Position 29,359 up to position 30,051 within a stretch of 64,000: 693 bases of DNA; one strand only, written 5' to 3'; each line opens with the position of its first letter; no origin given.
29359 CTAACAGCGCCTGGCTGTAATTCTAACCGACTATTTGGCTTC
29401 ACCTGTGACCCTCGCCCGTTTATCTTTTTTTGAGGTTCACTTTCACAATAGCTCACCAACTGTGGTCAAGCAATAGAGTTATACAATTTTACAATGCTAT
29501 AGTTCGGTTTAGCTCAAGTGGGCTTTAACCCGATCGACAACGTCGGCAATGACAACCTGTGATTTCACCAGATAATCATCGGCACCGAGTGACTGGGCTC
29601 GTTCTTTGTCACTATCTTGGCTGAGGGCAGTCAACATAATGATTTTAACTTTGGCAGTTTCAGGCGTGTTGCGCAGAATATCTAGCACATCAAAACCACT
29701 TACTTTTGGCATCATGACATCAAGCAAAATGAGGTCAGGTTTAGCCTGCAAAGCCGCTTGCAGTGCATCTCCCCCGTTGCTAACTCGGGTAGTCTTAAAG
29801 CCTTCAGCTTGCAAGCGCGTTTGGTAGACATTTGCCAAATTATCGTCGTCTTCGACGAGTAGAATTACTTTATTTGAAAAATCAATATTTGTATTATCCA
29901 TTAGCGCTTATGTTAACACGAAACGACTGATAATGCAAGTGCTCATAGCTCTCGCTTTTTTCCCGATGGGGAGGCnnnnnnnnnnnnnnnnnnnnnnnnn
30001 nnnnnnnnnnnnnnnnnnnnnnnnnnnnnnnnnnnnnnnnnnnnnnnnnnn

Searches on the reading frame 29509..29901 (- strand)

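Call 86: search_protein_families(library=pfam, proteins=[window:29509-29901:-], max_evalue=0.001)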
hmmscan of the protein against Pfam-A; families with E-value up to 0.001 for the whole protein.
window:29509-29901:- (130 aa): 2 families
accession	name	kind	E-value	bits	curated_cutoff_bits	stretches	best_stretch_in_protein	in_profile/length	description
PF00072.30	Response_reg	-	9.7e-24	84.1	30.2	1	13-114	1-100/111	Response regulator receiver domain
PF23198.2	PDE8A_N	-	5.1e-05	23.7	29.6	1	9-101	9-99/147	PDE8A-like, N-terminal domain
